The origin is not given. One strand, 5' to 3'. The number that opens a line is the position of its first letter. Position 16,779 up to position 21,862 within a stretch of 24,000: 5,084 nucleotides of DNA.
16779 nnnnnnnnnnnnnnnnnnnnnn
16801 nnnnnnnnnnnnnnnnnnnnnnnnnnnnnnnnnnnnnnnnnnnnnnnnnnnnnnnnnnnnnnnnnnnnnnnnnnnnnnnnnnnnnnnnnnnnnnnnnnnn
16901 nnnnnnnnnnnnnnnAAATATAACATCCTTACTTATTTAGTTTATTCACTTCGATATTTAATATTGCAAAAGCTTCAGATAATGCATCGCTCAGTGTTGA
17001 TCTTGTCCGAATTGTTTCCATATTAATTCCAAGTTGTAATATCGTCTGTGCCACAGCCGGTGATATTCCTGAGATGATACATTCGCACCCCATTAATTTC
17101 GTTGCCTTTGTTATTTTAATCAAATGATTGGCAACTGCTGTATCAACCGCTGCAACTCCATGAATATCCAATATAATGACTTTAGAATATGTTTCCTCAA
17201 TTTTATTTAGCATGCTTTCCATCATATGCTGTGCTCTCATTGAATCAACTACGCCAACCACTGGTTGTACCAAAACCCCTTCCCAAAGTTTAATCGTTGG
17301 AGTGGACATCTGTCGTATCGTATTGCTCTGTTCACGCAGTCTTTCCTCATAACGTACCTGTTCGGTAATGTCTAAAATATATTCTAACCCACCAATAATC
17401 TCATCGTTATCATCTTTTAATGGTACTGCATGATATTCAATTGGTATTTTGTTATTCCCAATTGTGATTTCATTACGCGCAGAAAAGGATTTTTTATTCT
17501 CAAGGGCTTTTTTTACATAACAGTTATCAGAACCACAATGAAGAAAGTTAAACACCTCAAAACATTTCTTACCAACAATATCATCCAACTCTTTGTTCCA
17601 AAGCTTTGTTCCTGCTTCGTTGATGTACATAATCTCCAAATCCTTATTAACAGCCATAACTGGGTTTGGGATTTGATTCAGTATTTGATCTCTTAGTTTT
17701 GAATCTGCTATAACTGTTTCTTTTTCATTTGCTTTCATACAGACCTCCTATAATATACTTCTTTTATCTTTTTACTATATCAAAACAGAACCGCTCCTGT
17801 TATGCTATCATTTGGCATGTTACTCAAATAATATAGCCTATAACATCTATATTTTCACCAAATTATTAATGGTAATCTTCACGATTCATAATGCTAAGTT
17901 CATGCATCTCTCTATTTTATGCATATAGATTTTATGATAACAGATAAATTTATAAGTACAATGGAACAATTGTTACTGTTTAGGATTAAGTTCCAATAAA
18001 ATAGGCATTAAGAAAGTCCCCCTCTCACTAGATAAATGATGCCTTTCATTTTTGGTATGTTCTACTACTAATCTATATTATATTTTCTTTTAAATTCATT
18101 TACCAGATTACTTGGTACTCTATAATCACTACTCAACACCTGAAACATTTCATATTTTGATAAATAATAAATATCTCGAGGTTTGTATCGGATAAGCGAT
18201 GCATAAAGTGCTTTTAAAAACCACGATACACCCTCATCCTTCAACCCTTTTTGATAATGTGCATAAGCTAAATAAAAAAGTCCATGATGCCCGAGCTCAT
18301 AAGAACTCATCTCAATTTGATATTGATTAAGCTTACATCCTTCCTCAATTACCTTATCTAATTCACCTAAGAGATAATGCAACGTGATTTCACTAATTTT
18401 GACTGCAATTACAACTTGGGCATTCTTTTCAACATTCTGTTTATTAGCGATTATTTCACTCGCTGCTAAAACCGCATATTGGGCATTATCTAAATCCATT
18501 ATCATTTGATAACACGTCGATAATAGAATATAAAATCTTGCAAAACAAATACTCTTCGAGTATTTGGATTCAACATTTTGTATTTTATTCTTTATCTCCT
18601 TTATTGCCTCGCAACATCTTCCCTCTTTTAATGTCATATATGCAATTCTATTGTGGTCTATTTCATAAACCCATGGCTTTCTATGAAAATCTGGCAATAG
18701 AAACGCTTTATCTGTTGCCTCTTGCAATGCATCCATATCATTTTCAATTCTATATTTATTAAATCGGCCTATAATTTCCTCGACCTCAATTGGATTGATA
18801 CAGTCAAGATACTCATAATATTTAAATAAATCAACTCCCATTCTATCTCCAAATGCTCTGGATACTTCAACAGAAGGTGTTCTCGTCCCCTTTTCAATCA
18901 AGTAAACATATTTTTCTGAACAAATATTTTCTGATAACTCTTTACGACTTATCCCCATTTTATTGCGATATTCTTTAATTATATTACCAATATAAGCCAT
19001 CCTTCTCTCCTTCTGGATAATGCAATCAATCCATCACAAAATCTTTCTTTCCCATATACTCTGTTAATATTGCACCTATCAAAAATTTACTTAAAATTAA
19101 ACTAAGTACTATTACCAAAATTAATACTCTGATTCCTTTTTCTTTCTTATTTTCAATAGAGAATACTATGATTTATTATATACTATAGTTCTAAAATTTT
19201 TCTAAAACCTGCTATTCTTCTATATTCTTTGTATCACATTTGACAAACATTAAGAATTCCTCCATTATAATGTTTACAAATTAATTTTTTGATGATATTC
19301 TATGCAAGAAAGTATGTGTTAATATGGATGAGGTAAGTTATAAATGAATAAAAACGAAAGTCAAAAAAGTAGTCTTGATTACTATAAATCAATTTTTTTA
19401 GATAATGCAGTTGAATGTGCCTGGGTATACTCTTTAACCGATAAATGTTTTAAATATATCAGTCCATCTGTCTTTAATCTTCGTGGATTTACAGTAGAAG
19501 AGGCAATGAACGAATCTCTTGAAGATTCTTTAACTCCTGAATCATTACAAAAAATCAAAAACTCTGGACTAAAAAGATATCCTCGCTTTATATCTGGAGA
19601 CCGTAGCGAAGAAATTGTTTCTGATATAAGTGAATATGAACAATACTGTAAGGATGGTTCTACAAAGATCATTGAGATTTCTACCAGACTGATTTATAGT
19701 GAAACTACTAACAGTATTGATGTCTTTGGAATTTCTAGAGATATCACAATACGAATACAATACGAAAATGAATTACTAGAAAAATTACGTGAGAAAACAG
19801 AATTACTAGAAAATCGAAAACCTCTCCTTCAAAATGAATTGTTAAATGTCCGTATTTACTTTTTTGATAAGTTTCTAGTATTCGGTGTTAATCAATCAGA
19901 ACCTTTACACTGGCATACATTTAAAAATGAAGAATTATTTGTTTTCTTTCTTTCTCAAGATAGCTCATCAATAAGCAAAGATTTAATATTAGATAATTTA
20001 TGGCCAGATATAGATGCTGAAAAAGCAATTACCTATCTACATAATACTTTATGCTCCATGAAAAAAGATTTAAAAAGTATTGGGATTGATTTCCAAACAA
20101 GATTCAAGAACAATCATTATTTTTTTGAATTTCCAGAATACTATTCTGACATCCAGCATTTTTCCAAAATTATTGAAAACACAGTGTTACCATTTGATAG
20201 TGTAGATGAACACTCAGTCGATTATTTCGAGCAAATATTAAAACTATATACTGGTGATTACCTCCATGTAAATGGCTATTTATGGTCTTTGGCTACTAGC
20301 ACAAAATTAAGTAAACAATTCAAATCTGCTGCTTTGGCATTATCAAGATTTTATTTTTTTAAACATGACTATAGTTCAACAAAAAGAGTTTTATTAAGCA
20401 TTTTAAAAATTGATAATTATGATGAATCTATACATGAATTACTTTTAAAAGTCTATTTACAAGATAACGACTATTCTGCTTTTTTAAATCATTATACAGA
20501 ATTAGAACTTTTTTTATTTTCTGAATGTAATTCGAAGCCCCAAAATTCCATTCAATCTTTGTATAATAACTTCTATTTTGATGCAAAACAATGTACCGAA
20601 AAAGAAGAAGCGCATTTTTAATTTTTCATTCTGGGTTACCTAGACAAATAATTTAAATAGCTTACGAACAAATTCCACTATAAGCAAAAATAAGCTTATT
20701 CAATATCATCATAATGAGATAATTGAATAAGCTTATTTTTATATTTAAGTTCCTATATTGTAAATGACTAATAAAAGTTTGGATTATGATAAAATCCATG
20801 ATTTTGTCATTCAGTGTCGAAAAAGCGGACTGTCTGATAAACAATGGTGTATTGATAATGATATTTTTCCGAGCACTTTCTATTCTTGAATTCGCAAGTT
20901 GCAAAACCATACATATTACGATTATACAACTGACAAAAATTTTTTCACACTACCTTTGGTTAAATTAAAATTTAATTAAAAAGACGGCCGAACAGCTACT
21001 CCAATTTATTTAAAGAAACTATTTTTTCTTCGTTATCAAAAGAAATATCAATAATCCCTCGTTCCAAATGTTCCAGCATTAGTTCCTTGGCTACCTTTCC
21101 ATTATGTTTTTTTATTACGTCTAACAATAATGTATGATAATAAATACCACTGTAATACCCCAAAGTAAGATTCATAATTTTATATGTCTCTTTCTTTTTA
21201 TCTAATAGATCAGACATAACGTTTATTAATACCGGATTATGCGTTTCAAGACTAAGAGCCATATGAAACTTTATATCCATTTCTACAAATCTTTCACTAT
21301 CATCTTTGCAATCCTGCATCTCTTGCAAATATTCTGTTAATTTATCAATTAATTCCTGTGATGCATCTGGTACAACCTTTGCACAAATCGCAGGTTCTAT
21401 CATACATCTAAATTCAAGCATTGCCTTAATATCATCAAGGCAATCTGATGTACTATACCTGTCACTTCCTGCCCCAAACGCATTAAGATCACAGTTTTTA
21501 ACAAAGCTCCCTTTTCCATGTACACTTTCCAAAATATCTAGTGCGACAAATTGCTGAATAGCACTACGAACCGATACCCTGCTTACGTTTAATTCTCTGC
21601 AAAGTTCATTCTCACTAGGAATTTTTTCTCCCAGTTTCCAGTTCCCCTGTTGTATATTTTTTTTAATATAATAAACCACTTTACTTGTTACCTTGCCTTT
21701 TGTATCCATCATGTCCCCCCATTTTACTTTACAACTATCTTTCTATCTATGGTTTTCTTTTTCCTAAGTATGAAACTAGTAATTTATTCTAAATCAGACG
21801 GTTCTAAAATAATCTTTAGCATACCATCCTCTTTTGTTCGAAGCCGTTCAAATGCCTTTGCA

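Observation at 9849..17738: Stressosome-type RsbR-RsbS-RsbT-RsbX module wired to a hybrid histidine kinase, an HD-GYP response regulator and an MCP instead of sigma-B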

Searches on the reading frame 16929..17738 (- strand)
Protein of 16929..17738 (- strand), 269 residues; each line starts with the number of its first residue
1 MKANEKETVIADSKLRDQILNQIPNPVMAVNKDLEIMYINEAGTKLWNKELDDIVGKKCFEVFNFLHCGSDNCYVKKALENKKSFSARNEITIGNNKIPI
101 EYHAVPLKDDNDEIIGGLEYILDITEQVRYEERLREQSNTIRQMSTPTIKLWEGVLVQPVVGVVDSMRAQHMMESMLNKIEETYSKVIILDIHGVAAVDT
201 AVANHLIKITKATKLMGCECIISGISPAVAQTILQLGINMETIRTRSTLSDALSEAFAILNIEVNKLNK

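Call 3: search_protein_families(library=pfam, proteins=[window:16929-17738:-], max_evalue=0.01)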
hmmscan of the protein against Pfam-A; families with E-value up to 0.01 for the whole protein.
window:16929-17738:- (269 aa): 5 families
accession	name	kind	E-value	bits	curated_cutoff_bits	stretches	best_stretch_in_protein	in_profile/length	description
PF01740.26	STAS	-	5.3e-15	55.5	22.6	1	153-252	8-106/106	STAS domain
PF08448.16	PAS_4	-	2.5e-14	53.9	23.1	1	20-129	1-110/110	PAS fold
PF13426.13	PAS_9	-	1.3e-11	45.2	27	1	25-126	2-103/103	PAS domain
PF00989.32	PAS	-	7.9e-08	32.7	22.6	1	16-116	3-105/113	PAS fold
PF13188.13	PAS_8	-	0.002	18.4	21.8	1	18-68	5-55/65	PAS domain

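Call 4: search_protein_families(library=ncbifam, proteins=[window:16929-17738:-], max_evalue=0.001)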
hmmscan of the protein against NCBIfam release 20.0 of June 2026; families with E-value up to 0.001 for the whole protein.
window:16929-17738:- (269 aa): 14 families
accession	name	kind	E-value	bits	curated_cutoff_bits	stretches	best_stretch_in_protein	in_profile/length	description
NF052652.1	YtvA_fam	equivalog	4e-28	98.6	250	1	31-253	20-243/243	YtvA family blue-light photoreceptor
NF008468.0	PRK11360.1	equivalog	5.3e-10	38.3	646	1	13-137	267-390/616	two-component system sensor histidine kinase AtoS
NF041552.1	TF_PrdR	equivalog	5.5e-07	28.3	795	1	15-190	135-296/577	sigma-54 dependent transcriptional regulator PrdR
TIGR00229.1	sensory_box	domain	1.2e-06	28.7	22.9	1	14-134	5-126/126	PAS domain S-box protein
NF046044.1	PnpS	equivalog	2.2e-06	26.9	400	1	11-132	52-168/390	two-component system histidine kinase PnpS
NF033092.0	HK_WalK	equivalog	8.4e-06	24.6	725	1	17-137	261-375/594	cell wall metabolism sensor histidine kinase WalK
NF053781.1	cdiGMPphdstlr2612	equivalog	8.9e-06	23.6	1600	1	17-136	18-143/1268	Tlr1612 family c-di-GMP phosphodiesterase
NF008467.0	PRK11359.1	equivalog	0.00011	20.3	857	1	21-129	143-253/800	oxygen-sensing cyclic-di-GMP phosphodiesterase DosP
NF047497.1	HK_LIC_12097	equivalog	0.00029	19.7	500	1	15-135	12-143/367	LIC_12097 family sensor histidine kinase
TIGR02886.1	spore_II_AA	equivalog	0.00036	20.5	114.75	1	153-252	7-105/106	anti-sigma F factor antagonist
NF008302.0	PRK11091.1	equivalog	0.0005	18.4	838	1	8-189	149-325/779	aerobic respiration two-component sensor histidine kinase ArcB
NF008293.1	PRK11073.1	equivalog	0.00077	18.8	240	1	13-108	6-100/349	nitrogen regulation protein NR(II)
NF004281.0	PRK05690.1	subfamily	0.00082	18.7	266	0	77-141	81-146/250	molybdopterin-synthase adenylyltransferase MoeB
NF041831.1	NO_HK_NahK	exception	0.00094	17.2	1500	0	18-138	325-445/854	hybrid sensor histidine kinase/response regulator NahK/ErcS'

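Call 7: search_solved_structures(query=window:16929-17738:-, show_alignments=3, max_evalue=0.01)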
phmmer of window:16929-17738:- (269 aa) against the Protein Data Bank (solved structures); distinct sequences matched with E-value up to 0.01: 19.
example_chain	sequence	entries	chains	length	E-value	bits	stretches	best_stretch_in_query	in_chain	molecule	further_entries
7o0i_B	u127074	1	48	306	3.4e-47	164.2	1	130-267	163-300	Anti-anti-sigma factor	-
9o3o_A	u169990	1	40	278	1.5e-26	96.6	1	130-264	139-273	STAS domain-containing protein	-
9o4r_A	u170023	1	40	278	1.6e-26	96.5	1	130-264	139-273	RsbR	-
9o5l_A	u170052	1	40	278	2.1e-26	96.1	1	130-264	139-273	STAS domain-containing protein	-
6qcm_CD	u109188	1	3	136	2.4e-26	95.9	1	135-264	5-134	RsbR protein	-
7b0u_A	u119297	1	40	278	3.3e-26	95.4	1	130-264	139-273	RsbR protein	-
6qcm_CB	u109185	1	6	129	7.1e-26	94.3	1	140-264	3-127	RsbR protein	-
9o3z_A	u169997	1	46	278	7.4e-26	94.3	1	130-264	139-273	RsbR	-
6qcm_AB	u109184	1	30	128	9.7e-26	93.9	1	141-264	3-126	RsbR protein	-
9o4h_A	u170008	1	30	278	1e-25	93.8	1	130-264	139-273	RsbR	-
2mwg_A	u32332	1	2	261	1.5e-20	76.9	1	32-253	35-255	Blue-light photoreceptor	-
6qcm_AD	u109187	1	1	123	4.8e-18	68.7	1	135-233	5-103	RsbR protein,RsbR protein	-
6jhk_A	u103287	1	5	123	5.7e-15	58.6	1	141-253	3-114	RsbS negative regulator of sigma-B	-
6qcm_A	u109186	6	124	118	3.7e-13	52.7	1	144-253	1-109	RsbS protein | RsbT antagonist protein RsbS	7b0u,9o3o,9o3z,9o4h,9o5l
9o4r_a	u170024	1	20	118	5.2e-13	52.2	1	144-253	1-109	RsbT antagonist protein RsbS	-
7o0i_a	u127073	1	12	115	1.6e-06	31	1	153-242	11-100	RsbS, negative regulator of sigma-B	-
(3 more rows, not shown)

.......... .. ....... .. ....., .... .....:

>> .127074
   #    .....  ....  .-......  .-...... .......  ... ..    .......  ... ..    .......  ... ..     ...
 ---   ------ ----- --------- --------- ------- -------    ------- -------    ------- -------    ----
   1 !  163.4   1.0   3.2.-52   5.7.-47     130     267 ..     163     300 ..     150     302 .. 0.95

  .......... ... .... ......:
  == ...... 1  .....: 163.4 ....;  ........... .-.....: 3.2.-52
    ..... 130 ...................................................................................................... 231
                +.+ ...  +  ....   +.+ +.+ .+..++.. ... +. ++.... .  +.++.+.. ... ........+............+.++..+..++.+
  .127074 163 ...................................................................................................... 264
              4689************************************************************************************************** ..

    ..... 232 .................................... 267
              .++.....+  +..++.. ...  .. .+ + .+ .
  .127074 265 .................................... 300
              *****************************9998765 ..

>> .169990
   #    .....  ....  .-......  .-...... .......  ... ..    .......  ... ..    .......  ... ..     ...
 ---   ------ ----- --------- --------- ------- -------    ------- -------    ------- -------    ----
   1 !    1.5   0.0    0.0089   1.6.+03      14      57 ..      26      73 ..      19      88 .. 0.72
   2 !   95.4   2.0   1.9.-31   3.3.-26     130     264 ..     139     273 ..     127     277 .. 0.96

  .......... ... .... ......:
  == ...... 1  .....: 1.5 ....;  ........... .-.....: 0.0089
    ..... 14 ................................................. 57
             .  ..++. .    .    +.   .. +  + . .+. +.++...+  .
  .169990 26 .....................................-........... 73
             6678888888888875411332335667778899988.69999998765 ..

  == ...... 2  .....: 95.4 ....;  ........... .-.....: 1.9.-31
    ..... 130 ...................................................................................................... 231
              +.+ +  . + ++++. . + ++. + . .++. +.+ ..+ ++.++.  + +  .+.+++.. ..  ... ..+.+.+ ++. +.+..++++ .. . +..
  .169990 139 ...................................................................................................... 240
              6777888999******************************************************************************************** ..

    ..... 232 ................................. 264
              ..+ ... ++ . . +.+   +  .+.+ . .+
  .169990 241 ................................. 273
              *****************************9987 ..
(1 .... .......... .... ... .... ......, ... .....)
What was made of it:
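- On Stressosome RsbR-RsbS-RsbT(-RsbX) module: S166 and T200 align to Listeria T175 and T209 (call 7).
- It matches cryo-EM entry 7o0i at E 3e-47 (call 7). Its closest solved relatives are all stressosome cores: 7o0i, 6qcm and 7b0u (call 7).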

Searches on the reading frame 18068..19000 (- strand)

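Call 5: search_protein_families(library=pfam, proteins=[window:18068-19000:-], max_evalue=0.001)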
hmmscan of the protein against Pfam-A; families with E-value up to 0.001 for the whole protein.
window:18068-19000:- (310 aa): 1 family
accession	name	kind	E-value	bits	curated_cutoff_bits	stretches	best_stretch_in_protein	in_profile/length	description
PF01381.28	HTH_3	-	1e-07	32.3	23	1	8-58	1-52/55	Helix-turn-helix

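Call 73: search_protein_families(library=ncbifam, proteins=[window:18068-19000:-], max_evalue=0.01)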
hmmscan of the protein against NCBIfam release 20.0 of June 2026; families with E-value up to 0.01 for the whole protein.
window:18068-19000:- (310 aa): 5 families
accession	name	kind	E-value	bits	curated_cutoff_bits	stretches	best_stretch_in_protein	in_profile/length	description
NF052239.1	antitox_spr1629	equivalog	0.00092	18.4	335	1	3-79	2-81/377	spr1629 family repressor/antitoxin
TIGR00270.2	TIGR00270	equivalog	0.00097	19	110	1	6-60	78-133/159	multiprotein bridging factor aMBF1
NF006015.0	PRK08154.1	subfamily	0.0014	17.9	204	1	3-64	30-92/314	anaerobic benzoate catabolism transcriptional regulator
TIGR03070.1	couple_hipB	subfamily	0.0016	18.4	71.65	1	4-45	3-45/58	type II toxin-antitoxin system Y4mF family antitoxin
NF046032.1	TransRegSlrRBacil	equivalog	0.0024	18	250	1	4-62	2-62/149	HTH-type transcriptional regulator SlrR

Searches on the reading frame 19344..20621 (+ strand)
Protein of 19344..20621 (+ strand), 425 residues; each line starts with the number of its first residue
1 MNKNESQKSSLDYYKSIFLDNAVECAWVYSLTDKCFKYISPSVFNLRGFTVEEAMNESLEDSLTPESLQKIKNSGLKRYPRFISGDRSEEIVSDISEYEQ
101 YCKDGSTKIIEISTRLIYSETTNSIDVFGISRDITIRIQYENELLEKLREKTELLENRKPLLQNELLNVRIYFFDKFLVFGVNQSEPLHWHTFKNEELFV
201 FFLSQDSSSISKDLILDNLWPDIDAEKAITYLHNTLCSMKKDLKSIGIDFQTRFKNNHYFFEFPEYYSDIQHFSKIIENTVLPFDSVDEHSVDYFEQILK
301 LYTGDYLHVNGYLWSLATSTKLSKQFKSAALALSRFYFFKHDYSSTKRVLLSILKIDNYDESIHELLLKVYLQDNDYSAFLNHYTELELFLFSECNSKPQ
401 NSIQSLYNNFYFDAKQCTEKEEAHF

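Call 5: search_protein_families(library=pfam, proteins=[window:19344-20621:+], max_evalue=0.001)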
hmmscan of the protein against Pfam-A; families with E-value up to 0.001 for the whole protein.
window:19344-20621:+ (425 aa): 1 family
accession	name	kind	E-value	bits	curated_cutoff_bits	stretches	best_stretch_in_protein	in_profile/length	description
PF03704.23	BTAD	-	0.00011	23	22.1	1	289-408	23-143/146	Bacterial transcriptional activator domain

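Call 73: search_protein_families(library=ncbifam, proteins=[window:19344-20621:+], max_evalue=0.01)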
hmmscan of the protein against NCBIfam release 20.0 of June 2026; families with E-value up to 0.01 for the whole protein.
window:19344-20621:+ (425 aa): 2 families
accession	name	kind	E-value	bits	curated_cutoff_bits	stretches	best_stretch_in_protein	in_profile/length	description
TIGR00229.1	sensory_box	domain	2.1e-08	34.3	22.9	1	9-144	2-126/126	PAS domain S-box protein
NF008302.0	PRK11091.1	equivalog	0.0027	15.9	838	1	99-155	229-287/779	aerobic respiration two-component sensor histidine kinase ArcB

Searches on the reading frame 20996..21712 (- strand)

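Call 5: search_protein_families(library=pfam, proteins=[window:20996-21712:-], max_evalue=0.001)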
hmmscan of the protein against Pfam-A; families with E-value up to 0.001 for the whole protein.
window:20996-21712:- (238 aa): 3 families
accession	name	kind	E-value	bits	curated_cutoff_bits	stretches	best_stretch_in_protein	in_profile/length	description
PF07729.17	FCD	-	1.7e-18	67.7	24.3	1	98-217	2-124/125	FCD domain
PF00392.27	GntR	-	1.6e-15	56.9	27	1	10-71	3-64/64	Bacterial regulatory proteins, gntR family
PF07840.17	FadR_C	-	9.3e-05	22.8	23.6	1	95-197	27-127/164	FadR C-terminal domain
